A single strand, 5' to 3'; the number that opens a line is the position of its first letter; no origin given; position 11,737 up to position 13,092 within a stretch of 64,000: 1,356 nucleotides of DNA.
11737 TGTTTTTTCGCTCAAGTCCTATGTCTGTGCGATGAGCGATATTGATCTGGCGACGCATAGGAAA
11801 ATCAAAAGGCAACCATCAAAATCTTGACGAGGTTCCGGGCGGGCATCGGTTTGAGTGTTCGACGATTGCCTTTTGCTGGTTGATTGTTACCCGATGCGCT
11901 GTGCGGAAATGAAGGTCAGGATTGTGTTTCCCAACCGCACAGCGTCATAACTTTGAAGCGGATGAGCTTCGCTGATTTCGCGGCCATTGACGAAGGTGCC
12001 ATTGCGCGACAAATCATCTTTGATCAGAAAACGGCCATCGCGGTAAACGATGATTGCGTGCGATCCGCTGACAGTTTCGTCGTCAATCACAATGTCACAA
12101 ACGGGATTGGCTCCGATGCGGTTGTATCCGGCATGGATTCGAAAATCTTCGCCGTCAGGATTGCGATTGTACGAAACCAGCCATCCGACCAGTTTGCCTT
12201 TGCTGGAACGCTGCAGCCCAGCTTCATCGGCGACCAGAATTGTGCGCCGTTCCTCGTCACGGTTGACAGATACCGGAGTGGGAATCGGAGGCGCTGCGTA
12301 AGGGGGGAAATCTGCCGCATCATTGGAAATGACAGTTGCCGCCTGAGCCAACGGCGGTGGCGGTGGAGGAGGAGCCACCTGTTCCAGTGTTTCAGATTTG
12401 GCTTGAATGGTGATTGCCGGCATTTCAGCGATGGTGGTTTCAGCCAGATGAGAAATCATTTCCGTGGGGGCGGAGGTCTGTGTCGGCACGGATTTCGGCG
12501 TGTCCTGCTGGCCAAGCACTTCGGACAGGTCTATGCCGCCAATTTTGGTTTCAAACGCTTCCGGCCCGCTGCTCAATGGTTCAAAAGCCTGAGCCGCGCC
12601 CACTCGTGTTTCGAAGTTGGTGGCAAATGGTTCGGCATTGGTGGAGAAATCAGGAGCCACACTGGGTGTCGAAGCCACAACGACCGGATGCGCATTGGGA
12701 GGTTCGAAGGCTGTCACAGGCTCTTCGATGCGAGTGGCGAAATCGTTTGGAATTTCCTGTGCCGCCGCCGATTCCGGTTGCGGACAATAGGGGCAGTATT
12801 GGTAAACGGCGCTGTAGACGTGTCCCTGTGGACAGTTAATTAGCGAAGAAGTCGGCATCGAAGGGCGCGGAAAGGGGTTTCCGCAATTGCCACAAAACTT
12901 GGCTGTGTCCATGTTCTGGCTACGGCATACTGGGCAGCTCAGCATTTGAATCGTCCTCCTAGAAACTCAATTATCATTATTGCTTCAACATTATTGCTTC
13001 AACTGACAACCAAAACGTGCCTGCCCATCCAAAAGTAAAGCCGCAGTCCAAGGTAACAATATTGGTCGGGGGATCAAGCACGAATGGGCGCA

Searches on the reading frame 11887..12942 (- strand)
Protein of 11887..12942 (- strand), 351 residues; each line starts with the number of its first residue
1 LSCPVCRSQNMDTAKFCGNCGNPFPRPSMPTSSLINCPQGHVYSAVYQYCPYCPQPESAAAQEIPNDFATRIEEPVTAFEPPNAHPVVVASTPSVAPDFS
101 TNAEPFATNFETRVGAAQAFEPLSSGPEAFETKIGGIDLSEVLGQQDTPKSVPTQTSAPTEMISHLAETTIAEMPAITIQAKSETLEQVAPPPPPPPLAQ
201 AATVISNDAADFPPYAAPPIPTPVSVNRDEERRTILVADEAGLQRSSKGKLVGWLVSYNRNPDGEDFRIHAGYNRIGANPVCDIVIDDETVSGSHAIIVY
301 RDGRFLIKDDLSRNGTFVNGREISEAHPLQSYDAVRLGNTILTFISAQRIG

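Call 7: search_protein_families(library=pfam, proteins=[window:11887-12942:-], max_evalue=0.001)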
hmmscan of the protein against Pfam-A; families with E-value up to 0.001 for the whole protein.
window:11887-12942:- (351 aa): 4 families
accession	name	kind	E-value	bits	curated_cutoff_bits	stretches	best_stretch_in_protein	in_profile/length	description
PF00498.31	FHA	-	6.2e-18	65.4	20.7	1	275-338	2-67/67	FHA domain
PF16697.10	Yop-YscD_cpl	-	6.7e-15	55.6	33.2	1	263-346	8-92/94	Inner membrane component of T3SS, cytoplasmic domain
PF13240.11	Zn_Ribbon_1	-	3.5e-05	23.9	25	1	3-24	2-23/23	zinc-ribbon domain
PF12773.13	DZR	-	0.00011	22.7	27.3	1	3-53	1-44/45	Double zinc ribbon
